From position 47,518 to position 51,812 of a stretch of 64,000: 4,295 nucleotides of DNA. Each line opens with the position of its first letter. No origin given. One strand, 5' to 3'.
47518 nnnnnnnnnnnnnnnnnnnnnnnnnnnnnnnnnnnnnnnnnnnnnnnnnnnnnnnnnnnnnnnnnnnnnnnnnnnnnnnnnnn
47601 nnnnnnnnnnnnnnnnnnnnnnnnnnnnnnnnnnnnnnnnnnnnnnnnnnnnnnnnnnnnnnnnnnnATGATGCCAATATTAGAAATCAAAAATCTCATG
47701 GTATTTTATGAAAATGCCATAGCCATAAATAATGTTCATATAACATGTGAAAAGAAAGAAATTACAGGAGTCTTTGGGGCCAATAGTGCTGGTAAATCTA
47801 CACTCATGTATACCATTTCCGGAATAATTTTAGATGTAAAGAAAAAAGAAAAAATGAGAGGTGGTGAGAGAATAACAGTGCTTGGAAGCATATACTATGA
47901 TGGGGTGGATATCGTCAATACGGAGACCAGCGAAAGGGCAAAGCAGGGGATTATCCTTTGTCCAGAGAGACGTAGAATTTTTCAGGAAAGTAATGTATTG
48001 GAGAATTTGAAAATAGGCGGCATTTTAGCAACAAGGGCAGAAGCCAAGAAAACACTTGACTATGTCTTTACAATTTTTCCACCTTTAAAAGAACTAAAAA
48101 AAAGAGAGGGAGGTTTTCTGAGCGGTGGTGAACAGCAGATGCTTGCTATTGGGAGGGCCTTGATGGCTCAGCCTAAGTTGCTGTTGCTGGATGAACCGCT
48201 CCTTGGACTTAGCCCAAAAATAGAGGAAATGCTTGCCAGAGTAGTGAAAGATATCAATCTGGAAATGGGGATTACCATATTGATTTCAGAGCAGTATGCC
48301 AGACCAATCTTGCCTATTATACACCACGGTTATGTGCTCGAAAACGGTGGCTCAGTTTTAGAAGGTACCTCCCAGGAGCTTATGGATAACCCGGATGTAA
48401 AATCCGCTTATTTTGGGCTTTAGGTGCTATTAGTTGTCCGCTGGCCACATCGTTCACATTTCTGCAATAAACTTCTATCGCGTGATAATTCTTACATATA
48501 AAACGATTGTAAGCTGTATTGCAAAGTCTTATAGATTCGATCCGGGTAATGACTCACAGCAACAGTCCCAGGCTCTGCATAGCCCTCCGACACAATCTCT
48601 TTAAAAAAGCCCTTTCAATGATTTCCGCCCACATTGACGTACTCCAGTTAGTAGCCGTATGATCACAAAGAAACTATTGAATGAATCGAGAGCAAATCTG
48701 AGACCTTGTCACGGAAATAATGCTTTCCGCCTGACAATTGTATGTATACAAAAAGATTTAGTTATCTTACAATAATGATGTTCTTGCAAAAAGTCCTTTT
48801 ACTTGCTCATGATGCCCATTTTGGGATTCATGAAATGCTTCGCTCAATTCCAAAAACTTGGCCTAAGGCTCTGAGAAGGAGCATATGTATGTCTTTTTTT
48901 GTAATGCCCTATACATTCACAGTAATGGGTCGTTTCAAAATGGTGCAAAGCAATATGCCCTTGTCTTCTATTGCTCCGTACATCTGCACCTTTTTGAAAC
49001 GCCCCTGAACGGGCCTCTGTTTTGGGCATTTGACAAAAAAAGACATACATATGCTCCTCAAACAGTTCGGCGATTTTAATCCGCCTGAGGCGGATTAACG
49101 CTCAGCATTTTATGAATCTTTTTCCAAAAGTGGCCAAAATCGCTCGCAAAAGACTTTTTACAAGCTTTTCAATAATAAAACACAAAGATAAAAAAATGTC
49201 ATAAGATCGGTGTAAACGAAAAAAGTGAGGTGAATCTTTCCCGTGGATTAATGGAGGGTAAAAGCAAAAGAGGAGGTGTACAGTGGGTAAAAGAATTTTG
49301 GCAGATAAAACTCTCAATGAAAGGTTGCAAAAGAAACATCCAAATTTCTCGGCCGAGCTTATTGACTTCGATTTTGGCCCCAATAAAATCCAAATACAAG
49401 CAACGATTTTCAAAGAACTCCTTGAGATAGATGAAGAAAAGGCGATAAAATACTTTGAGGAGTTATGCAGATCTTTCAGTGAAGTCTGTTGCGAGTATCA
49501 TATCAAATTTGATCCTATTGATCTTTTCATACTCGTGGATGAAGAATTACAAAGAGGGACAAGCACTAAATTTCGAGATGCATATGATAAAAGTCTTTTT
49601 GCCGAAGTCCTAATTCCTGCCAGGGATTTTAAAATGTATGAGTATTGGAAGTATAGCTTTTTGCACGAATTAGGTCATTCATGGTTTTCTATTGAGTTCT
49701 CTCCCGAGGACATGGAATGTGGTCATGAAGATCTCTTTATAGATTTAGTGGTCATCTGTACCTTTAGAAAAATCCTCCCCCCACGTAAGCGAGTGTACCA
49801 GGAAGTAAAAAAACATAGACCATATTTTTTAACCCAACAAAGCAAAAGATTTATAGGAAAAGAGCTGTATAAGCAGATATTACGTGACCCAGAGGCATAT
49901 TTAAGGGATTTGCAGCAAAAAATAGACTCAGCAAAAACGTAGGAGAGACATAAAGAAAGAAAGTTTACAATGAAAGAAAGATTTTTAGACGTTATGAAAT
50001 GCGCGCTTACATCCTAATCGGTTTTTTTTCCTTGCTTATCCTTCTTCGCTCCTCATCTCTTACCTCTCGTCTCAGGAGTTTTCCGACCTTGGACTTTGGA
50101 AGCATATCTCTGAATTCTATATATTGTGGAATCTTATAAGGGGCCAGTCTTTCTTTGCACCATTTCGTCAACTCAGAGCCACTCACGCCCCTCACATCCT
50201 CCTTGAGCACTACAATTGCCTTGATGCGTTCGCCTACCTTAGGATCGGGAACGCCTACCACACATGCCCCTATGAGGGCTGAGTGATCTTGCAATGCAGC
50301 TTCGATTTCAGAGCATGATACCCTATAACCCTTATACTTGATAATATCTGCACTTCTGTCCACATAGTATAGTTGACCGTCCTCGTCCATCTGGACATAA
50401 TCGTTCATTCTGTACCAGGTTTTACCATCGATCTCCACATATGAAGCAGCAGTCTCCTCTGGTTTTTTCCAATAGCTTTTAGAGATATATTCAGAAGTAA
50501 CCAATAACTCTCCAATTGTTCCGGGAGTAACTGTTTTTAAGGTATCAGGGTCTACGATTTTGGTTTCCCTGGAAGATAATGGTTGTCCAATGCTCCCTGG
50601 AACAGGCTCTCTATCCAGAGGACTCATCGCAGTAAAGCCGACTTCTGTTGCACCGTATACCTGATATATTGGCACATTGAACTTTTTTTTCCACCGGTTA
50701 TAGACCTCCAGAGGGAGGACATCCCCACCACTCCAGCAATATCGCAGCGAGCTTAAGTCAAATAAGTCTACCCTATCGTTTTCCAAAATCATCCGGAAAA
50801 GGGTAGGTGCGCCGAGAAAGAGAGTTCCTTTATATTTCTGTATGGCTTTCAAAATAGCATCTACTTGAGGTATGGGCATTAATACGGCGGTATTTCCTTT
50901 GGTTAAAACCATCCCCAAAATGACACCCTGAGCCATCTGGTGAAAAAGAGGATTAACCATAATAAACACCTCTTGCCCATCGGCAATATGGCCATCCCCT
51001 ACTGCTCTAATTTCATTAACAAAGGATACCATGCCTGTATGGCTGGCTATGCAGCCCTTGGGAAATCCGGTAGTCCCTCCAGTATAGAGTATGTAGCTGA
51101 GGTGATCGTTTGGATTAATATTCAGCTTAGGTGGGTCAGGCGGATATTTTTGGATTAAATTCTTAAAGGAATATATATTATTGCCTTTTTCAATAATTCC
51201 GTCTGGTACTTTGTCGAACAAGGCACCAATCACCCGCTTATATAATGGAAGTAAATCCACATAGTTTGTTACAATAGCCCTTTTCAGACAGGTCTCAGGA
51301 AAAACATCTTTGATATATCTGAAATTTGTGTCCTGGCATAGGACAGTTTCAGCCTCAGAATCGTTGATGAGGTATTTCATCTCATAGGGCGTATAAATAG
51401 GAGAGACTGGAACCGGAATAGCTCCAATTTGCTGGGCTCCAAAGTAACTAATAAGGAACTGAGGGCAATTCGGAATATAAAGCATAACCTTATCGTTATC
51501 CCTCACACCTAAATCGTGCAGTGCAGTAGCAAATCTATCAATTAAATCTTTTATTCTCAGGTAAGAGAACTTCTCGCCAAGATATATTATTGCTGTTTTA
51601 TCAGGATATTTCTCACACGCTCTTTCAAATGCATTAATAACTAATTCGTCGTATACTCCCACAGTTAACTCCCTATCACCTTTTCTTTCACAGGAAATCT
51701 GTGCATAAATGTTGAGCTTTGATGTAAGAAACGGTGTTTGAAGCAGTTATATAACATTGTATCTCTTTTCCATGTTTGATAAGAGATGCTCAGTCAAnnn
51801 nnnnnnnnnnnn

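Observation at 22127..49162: Nested repeat architecture around the amino-acid/peptide block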

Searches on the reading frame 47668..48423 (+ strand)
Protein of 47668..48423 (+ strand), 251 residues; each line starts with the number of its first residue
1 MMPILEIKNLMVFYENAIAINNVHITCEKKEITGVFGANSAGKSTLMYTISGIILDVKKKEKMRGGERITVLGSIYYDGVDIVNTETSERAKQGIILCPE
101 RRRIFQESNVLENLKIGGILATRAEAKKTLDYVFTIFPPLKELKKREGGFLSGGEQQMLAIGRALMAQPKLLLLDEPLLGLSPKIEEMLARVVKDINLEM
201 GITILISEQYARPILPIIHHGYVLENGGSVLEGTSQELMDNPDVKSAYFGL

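Call 11: search_protein_families(library=ncbifam, proteins=[window:47668-48423:+])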
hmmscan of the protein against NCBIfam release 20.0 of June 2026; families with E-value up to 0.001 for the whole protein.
window:47668-48423:+ (251 aa): 178 families (the best 25 are shown)
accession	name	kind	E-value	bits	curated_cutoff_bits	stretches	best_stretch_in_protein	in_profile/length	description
TIGR03410.1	urea_trans_UrtE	equivalog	2.8e-52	177.5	285.8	1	5-245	1-225/230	urea ABC transporter ATP-binding subunit UrtE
NF008626.0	PRK11614.1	equivalog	2.9e-52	177.5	441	1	4-250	5-236/237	high-affinity branched-chain amino acid ABC transporter ATP-binding protein LivF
TIGR04406.1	LPS_export_lptB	equivalog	2e-36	125.5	240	1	5-250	2-234/239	LPS export ABC transporter ATP-binding protein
NF008449.1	PRK11300.1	equivalog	1.1e-30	106.7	362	1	3-250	4-253/255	high-affinity branched-chain amino acid ABC transporter ATP-binding protein LivG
TIGR03411.1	urea_trans_UrtD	equivalog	2e-28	99.6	304.1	1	4-250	2-241/242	urea ABC transporter ATP-binding protein UrtD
NF008144.0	PRK10895.1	equivalog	8.3e-27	94.2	381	1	2-250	1-236/241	LPS export ABC transporter ATP-binding protein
TIGR02142.1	modC_ABC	equivalog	5.8e-26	91.6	285.05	1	22-245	15-226/353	molybdenum ABC transporter ATP-binding protein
TIGR02315.1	ABC_phnC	equivalog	1.3e-25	90.3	266.1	1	4-238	1-233/243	phosphonate ABC transporter ATP-binding protein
TIGR00972.1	3a0107s01c2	equivalog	2e-24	86.3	343.2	1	5-243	2-235/248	phosphate ABC transporter ATP-binding protein PstB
TIGR01188.1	drrA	subfamily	1.9e-23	83.2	312.45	1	14-240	3-213/302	daunorubicin resistance ABC transporter, ATP-binding protein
TIGR03265.1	PhnT2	equivalog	1.4e-22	80.4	457.7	1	2-244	2-228/353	putative 2-aminoethylphosphonate ABC transporter ATP-binding protein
NF010171.0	PRK13652.1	equivalog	2.9e-22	79.1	476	1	2-244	1-231/277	cobalt transporter ATP-binding subunit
NF040840.2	tungstate_WtpC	equivalog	3.9e-22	79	440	1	5-243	2-223/347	tungstate ABC transporter ATP-binding protein WtpC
NF043075.1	MMSYN1_0197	equivalog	2.1e-21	76.3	550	1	4-243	2-225/341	spermidine/putrescine ABC transporter ATP-binding protein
NF008355.0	PRK11144.1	equivalog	3.6e-21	75.5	434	1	22-238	16-216/353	molybdenum ABC transporter ATP-binding protein ModC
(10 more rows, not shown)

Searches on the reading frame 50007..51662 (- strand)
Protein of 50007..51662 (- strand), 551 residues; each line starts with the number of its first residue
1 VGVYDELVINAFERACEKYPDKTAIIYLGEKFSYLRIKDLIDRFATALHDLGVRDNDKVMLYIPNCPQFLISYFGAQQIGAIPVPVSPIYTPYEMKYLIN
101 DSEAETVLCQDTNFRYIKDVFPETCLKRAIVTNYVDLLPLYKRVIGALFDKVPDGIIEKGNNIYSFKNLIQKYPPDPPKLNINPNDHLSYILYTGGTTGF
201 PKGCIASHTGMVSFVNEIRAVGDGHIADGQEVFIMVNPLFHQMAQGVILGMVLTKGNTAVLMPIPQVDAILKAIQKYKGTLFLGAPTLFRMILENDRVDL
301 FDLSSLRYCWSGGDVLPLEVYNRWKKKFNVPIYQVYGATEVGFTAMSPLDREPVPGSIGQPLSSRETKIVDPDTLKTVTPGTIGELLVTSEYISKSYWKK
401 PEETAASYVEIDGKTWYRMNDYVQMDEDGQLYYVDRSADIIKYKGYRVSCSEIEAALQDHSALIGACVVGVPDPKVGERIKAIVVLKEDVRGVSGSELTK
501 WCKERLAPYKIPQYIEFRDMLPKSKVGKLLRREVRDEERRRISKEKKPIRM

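Call 11: search_protein_families(library=ncbifam, proteins=[window:50007-51662:-])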
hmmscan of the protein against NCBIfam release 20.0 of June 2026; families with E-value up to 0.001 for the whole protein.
window:50007-51662:- (551 aa): 107 families (the best 25 are shown)
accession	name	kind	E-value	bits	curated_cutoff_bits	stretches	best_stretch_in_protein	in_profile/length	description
NF006181.0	PRK08314.1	subfamily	1.8e-117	393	705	1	9-545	27-561/563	long-chain-fatty-acid--CoA ligase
NF004837.0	PRK06187.1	subfamily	2.6e-108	362.6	476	1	7-540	9-524/531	long-chain-fatty-acid--CoA ligase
NF005220.0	PRK06710.1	equivalog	4.4e-107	358.5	1116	1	12-545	30-560/563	long-chain-fatty-acid--CoA ligase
NF004114.0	PRK05605.1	equivalog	7.4e-100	334.9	766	1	5-537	33-568/575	long-chain-fatty-acid--CoA ligase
NF004229.0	PRK05677.1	subfamily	1e-97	327.9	879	1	8-544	26-561/563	long-chain-fatty-acid--CoA ligase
NF006182.0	PRK08316.1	subfamily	1.5e-97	327.3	663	1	8-538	13-517/523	fatty acyl-CoA synthetase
NF006523.0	PRK08974.1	equivalog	4.3e-97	325.5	884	1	8-544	25-559/561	long-chain-fatty-acid--CoA ligase FadD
NF006442.0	PRK08751.1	equivalog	1.7e-89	300.7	1023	1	8-538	27-558/560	long-chain fatty acid--CoA ligase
NF005463.0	PRK07059.1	subfamily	9.7e-88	294.9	869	1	8-538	25-556/557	long-chain-fatty-acid--CoA ligase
NF004822.0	PRK06178.1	equivalog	1.6e-86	291.2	782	1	12-536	43-565/571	acyl-CoA synthetase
NF009139.0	PRK12492.1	equivalog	1.1e-79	268.5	1018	1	8-536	26-560/562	long-chain-fatty-acid--CoA ligase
NF009233.0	PRK12583.1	subfamily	1.9e-74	251.1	832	1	6-543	18-555/558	fatty acid CoA ligase family protein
NF005801.1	PRK07656.1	equivalog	1.4e-72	244.9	657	1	11-535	6-500/500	FadD3 family acyl-CoA ligase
TIGR02262.1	benz_CoA_lig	subfamily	2.8e-72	244.1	375.25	2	136-536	111-507/508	benzoate-CoA ligase family protein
NF005702.0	PRK07514.1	subfamily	3.3e-72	243.5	558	2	184-539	155-501/506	malonyl-CoA synthase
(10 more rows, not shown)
